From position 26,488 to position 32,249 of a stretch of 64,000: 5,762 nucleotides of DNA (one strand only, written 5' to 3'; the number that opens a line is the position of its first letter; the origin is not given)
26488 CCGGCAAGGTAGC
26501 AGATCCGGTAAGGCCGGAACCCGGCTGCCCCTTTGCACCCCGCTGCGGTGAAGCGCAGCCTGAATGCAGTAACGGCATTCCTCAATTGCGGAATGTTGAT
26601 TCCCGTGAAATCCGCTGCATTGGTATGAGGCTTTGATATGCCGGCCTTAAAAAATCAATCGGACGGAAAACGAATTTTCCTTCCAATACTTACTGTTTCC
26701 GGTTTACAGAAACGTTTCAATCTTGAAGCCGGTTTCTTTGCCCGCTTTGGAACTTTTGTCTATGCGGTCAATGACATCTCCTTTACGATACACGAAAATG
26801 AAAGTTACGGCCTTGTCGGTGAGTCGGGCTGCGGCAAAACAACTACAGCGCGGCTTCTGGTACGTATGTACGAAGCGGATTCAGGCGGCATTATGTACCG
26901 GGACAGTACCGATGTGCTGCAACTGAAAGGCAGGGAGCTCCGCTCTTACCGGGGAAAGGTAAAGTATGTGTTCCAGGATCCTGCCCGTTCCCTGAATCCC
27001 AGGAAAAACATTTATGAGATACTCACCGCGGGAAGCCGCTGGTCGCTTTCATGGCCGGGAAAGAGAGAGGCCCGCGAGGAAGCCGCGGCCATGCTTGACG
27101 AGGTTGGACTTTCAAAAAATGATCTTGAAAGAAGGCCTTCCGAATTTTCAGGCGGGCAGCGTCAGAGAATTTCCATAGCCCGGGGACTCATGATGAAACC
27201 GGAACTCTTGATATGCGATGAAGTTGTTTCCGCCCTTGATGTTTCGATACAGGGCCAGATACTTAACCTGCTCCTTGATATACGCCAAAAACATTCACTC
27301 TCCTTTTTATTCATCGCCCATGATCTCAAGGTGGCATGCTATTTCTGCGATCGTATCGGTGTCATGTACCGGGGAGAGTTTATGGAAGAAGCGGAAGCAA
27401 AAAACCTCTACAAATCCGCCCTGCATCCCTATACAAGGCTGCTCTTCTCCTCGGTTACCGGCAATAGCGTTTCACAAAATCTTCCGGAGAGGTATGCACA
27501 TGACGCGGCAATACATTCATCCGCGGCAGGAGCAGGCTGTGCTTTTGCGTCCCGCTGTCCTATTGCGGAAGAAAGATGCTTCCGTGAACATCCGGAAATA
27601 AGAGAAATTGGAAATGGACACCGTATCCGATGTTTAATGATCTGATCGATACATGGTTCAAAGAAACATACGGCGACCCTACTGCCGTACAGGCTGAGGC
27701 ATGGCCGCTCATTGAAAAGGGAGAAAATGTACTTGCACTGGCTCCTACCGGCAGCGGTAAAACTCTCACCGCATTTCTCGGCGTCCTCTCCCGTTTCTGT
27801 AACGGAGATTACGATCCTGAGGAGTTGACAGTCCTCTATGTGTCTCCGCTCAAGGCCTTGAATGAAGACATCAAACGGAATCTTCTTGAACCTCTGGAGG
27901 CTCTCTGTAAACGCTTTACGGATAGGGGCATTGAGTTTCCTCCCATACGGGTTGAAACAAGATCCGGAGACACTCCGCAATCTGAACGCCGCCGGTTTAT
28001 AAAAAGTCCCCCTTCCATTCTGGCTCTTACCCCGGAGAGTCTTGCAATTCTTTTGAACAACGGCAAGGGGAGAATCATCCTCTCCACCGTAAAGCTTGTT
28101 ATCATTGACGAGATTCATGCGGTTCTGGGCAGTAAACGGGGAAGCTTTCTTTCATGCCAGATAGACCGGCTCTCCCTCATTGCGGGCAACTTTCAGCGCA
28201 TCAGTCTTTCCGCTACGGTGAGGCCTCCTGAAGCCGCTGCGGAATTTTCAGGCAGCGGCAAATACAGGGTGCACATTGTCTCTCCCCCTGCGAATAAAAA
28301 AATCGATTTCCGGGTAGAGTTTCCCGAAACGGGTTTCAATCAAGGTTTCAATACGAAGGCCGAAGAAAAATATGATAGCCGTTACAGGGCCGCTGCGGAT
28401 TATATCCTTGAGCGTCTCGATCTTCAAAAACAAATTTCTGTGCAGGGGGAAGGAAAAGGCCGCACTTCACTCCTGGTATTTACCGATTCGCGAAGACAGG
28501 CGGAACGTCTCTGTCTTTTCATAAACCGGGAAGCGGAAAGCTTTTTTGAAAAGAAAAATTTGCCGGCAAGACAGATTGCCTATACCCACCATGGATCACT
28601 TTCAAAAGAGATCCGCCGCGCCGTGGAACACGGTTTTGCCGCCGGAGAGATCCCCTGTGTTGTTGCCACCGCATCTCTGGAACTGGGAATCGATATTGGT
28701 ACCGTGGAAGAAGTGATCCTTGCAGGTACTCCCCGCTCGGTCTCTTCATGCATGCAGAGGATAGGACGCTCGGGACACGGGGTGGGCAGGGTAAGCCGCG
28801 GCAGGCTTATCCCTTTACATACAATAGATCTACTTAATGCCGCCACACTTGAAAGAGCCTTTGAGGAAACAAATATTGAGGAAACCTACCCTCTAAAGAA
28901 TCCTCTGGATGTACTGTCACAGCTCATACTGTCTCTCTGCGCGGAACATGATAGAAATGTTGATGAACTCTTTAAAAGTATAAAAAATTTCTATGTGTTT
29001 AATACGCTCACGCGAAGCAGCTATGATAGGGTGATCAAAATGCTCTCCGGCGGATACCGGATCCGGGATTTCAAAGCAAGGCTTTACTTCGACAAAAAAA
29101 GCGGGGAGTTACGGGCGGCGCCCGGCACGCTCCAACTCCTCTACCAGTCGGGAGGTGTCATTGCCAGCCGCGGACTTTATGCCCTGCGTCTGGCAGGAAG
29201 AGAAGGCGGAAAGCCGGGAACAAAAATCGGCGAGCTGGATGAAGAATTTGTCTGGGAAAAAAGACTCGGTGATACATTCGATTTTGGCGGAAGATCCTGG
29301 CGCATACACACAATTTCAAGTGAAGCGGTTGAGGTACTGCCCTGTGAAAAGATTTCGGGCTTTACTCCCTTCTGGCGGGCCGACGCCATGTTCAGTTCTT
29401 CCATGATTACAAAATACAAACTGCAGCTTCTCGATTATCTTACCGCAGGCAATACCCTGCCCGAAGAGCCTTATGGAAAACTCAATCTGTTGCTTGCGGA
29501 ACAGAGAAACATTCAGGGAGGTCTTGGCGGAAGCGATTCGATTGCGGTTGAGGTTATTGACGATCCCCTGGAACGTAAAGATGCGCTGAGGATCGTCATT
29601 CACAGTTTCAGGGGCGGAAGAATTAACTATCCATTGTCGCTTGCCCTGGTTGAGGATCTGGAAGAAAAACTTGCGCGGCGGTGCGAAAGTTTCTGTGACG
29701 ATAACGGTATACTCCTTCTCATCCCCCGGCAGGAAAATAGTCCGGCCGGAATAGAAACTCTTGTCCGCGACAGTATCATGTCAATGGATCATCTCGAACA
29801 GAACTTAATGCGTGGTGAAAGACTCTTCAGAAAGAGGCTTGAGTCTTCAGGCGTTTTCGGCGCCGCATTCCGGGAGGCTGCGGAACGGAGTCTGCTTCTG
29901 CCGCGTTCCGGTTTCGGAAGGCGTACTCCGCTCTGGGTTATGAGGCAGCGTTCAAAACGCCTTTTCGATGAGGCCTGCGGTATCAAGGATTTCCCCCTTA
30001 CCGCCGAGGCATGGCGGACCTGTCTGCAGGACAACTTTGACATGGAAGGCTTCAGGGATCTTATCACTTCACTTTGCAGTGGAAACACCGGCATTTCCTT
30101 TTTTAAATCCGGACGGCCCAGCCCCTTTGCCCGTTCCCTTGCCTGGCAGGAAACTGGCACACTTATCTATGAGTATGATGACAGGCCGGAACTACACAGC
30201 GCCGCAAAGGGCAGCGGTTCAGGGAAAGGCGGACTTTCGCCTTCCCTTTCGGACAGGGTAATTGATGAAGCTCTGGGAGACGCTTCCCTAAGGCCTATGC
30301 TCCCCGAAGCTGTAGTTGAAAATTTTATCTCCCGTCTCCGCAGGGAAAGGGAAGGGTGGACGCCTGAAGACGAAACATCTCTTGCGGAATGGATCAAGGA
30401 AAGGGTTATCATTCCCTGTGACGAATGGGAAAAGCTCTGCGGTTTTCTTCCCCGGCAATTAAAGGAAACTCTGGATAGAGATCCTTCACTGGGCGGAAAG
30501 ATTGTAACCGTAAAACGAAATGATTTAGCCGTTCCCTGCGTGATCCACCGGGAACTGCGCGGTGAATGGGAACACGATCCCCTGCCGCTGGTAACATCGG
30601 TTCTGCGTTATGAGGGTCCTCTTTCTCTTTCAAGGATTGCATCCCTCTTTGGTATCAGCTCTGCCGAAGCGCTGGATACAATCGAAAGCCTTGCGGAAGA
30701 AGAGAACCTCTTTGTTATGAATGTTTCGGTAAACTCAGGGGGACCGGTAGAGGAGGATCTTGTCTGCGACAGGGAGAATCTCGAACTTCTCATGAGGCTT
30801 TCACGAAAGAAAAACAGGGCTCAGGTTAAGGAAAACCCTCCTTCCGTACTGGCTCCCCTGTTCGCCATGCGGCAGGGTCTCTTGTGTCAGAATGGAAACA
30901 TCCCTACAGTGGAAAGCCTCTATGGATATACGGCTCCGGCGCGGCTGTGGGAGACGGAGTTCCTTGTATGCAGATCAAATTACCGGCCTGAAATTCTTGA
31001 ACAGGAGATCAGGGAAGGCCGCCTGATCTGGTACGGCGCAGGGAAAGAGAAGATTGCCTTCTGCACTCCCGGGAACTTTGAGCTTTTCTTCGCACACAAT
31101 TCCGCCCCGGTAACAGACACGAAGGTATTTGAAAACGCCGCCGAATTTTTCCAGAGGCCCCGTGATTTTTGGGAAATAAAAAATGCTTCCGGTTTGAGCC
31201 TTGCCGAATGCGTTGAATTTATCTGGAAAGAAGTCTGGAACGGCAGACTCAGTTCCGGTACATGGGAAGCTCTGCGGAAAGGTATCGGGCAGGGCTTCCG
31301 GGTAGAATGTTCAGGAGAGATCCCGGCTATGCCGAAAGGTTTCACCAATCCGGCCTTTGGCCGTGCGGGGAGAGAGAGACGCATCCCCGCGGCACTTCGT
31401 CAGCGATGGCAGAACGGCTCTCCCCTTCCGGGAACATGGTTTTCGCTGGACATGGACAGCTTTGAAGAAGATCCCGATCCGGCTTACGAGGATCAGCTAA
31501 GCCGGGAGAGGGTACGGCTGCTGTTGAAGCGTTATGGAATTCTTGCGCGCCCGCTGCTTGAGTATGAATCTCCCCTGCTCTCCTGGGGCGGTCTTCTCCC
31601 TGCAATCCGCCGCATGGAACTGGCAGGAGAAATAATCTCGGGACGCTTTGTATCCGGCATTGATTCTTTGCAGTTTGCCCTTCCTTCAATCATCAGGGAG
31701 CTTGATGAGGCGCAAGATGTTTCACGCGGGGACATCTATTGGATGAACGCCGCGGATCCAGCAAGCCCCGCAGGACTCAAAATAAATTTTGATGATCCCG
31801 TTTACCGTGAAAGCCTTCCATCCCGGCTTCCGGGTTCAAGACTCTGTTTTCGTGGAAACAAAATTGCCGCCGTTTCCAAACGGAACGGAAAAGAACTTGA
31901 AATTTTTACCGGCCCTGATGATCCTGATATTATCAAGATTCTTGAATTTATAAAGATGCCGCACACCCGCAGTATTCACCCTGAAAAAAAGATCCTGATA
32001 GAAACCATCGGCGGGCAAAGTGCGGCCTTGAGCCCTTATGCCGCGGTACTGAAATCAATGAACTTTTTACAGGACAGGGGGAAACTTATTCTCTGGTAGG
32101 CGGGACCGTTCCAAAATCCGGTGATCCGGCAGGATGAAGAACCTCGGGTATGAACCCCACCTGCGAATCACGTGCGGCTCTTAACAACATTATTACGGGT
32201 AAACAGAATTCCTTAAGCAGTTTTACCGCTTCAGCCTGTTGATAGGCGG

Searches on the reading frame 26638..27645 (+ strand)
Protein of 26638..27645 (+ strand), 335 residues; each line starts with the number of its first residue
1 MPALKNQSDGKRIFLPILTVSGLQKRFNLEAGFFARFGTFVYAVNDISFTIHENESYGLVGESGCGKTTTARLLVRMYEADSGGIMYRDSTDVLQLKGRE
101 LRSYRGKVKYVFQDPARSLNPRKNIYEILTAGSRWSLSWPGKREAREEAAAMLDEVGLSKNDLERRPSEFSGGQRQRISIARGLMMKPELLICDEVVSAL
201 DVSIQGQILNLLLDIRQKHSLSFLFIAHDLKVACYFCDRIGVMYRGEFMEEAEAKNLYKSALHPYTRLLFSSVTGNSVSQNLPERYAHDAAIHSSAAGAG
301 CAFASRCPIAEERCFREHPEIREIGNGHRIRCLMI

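Call 79: search_protein_families(library=padloc, proteins=[window:26638-27645:+], max_evalue=1e-8)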
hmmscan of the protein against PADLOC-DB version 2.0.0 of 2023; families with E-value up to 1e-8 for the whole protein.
window:26638-27645:+ (335 aa): 1 family
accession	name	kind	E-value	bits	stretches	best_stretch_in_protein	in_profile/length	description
PDLC04135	mad3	-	1.9e-23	81.6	1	152-246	245-340/374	mads_3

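Call 80: search_protein_families(library=pfam, proteins=[window:26638-27645:+], max_evalue=0.0001)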
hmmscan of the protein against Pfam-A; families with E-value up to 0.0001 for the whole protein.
window:26638-27645:+ (335 aa): 3 families
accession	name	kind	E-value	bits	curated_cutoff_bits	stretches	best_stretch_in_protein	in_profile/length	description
PF00005.33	ABC_tran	-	6.7e-32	111.4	25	1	44-196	1-135/137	ABC transporter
PF08352.17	oligo_HPY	-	4.2e-13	49.9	27.1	1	249-314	1-65/65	Oligopeptide/dipeptide transporter, C-terminal region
PF13401.12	AAA_22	-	8.9e-07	29.7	27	1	59-227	10-122/130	AAA domain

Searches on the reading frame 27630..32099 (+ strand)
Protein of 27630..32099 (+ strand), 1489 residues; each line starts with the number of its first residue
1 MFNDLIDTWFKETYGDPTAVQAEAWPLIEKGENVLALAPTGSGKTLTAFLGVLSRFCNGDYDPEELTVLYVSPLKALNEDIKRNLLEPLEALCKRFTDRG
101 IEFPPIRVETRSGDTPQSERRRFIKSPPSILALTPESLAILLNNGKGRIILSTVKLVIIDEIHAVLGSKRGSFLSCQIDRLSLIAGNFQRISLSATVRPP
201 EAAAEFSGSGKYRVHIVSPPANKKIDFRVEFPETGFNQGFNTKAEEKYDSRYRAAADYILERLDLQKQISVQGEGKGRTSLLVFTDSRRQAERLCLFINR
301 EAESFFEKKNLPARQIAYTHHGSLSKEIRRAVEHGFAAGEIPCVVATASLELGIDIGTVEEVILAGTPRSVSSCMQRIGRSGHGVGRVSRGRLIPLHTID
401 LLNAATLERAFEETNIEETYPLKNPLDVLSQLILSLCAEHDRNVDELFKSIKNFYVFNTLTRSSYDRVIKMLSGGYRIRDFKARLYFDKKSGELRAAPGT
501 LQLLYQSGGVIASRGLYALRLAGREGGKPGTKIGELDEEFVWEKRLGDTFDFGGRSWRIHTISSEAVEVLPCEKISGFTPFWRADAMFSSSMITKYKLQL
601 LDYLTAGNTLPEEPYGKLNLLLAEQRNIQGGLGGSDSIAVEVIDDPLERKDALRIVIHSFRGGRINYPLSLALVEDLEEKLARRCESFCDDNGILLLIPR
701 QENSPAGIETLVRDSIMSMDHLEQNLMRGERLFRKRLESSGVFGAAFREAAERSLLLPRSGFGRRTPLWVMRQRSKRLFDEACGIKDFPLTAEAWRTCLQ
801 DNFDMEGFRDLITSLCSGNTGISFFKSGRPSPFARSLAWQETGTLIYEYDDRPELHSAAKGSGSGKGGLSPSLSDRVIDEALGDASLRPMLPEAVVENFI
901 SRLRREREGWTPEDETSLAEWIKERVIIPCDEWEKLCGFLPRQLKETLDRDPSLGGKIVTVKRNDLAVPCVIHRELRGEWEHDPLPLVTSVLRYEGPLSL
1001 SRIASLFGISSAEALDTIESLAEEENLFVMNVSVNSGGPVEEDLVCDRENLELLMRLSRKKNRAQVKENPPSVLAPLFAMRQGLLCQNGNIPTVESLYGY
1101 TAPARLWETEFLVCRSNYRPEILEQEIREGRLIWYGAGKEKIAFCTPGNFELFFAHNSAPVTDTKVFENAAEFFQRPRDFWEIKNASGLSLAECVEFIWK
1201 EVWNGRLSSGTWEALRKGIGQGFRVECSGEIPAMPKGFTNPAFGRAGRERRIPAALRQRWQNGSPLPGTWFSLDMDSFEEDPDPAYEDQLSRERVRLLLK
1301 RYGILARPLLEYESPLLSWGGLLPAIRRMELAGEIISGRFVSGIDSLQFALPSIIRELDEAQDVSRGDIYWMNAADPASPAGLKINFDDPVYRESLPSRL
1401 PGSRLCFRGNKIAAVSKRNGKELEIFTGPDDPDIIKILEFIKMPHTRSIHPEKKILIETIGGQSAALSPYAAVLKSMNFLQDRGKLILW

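Call 79: search_protein_families(library=padloc, proteins=[window:27630-32099:+], max_evalue=1e-8)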
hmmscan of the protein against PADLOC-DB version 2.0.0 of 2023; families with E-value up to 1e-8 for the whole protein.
window:27630-32099:+ (1489 aa): 15 families
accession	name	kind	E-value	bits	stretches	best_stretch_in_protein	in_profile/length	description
PDLC02897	DpdJ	-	1.6e-106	355.6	1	3-588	86-652/1570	DpdJ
PDLC02503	BrxHI|BrxHII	-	4.3e-73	244.8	1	19-675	27-611/698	BrxHI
PDLC03960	SngC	-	2.2e-70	236.3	1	19-582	27-558/720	-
PDLC02501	BrxHI|BrxHII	-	7.1e-39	131.6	2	19-220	26-219/925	BrxHI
PDLC00186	HamB1|HamB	-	2.4e-14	50.3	1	18-204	148-314/864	DEAD-box helicase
PDLC02864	DpdF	-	8e-14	49.3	1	19-383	25-327/610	DpdF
PDLC00200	HamB2|HamB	-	1.2e-13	48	1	20-202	150-312/865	DEAD-box helicase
PDLC04531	PDC-M23B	-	2e-12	44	0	38-171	320-445/1060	-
PDLC02870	DpdF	-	2.5e-12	44.1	1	271-383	219-319/534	DpdF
PDLC00188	HamB1|HamB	-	3e-11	40.1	0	31-197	258-409/1037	DEAD-box helicase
PDLC00036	DruE3|DruE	-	8.9e-11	37.6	0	316-383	1025-1092/2023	SNF2 family N-terminal domain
PDLC00187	HamB1|HamB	-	4.3e-10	36.5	0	18-230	143-331/851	DEAD-box helicase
PDLC03928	PsyrT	-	1.5e-09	34.7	0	304-385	259-336/689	-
PDLC02861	DpdF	-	1.7e-09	34.5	0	316-383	265-332/611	DpdF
PDLC00185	HamB1|HamB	-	8.4e-09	31.8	0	18-181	144-279/871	DEAD-box helicase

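Call 80: search_protein_families(library=pfam, proteins=[window:27630-32099:+], max_evalue=0.0001)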
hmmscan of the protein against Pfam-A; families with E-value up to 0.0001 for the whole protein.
window:27630-32099:+ (1489 aa): 6 families
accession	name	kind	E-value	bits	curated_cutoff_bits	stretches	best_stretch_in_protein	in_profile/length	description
PF08494.16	DEAD_assoc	-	6.2e-34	117.9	23.5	1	638-834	7-191/191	DEAD/H associated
PF19306.5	WH_Lhr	-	3e-30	105.3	27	1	410-573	2-162/168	Large helicase-related protein, winged helix domain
PF00270.35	DEAD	-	9.9e-29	100.6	26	1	18-198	1-161/167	DEAD/DEAH box helicase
PF23234.1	WH4_Lhr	-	4.3e-18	65.1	27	1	1291-1364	8-81/87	Large helicase-related protein, winged-helix domain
PF00271.37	Helicase_C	-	7.9e-15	55.5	23.5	1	276-382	13-107/110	Helicase conserved C-terminal domain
PF04851.21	ResIII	-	2.5e-05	24.7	22.5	1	29-196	21-161/164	Type III restriction enzyme, res subunit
